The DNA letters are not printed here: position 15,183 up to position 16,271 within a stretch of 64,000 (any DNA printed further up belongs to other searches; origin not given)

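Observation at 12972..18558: Duplicated cassette: unknown paralog A paired with a HAD-like phosphatase in one copy and a MoaA/SPASM-like radical SAM enzyme in the other, followed by a second radical-SAM-like gene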

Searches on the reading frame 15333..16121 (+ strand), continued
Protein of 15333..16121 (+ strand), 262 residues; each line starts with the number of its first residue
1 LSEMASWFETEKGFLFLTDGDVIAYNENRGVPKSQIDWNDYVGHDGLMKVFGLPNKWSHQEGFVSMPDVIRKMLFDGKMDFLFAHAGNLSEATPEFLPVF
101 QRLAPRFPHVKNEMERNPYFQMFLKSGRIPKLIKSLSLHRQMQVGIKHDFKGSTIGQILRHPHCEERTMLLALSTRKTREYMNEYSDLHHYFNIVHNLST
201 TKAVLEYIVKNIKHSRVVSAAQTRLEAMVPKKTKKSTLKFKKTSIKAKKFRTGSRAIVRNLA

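Call 89: find_encoding_contigs(protein=P0003, flank=7000, max_places=1)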
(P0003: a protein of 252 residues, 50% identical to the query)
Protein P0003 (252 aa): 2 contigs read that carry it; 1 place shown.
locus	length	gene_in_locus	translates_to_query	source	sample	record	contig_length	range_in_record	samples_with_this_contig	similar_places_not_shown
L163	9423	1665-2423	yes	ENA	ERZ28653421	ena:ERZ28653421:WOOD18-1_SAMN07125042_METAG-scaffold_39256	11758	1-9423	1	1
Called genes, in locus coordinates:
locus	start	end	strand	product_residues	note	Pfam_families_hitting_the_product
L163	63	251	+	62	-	-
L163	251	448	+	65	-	-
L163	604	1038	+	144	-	-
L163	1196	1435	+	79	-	-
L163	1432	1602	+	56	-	-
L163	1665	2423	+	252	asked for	-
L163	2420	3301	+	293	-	PF18143:HAD_SAK_2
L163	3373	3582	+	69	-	-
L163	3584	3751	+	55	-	-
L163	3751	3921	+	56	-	-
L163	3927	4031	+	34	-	-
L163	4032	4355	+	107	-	-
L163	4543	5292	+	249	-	-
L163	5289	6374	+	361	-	PF18143:HAD_SAK_2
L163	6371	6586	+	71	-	-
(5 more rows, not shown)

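Call 90: find_encoding_contigs(protein=P0017, flank=4000, max_places=1)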
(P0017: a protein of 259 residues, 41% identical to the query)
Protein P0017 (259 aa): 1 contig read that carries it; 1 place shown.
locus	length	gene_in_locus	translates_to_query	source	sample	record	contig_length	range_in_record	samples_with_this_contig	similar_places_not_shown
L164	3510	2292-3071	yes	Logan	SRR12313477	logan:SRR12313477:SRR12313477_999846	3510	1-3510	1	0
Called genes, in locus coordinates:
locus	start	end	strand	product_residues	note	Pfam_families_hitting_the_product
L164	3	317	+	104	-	?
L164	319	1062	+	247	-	-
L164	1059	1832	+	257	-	PF18143:HAD_SAK_2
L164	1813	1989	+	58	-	-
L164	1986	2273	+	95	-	-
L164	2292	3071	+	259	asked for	-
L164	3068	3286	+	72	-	-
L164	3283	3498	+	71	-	-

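Call 100: search_protein_families(library=pfam, proteins=[L001:10759-11517:+, L001:11587-12363:+, L010:4882-5388:+], max_evalue=0.001)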
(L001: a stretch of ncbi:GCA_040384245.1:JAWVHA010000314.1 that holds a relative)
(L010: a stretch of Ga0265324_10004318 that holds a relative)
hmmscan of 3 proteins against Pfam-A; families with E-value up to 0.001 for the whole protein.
L001:10759-11517:+ (252 aa): 0 families

L001:11587-12363:+ (258 aa): 0 families

L010:4882-5388:+ (168 aa): 1 family
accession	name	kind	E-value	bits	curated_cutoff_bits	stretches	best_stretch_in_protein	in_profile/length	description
PF00293.34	NUDIX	-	4.6e-16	59.5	21.1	1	36-156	8-132/134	NUDIX domain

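Call 103: search_protein_families(library=pfam, alignment_id=A3, max_evalue=5)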
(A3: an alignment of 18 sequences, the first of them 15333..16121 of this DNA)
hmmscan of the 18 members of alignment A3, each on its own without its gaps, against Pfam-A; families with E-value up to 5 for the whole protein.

A. member 1, window:15333-16121:+ (262 aa): 0 families

B. families by the number of members that match (of 18 scanned): 13 families
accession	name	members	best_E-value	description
PF10553.14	MSV199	1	0.0085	MSV199 domain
PF23198.2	PDE8A_N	1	0.037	PDE8A-like, N-terminal domain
PF08583.15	Cmc1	1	0.092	Cytochrome c oxidase biogenesis protein Cmc1 like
PF25567.1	TPR_SYO1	1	0.092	SYO1-like, TPR repeats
PF21407.2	SduA_N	1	0.14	Shedu protein SduA, N-terminal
PF19866.4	DUF6339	1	0.15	Family of unknown function (DUF6339)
PF08463.15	EcoEI_R_C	1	0.16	EcoEI R protein C-terminal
PF13526.11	DUF4125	1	0.19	Protein of unknown function (DUF4125)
PF24140.1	TPR_TNPO3_IPO13_3rd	1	0.23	Transportin-3/Importin-13 third TPR domain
PF08386.16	Abhydrolase_4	1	0.23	TAP-like protein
PF25591.1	LRV_2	1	0.3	Leucine Rich Repeat Variant domain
PF03466.25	LysR_substrate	1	0.35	LysR substrate binding domain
PF06115.17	DUF956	1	0.72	Domain of unknown function (DUF956)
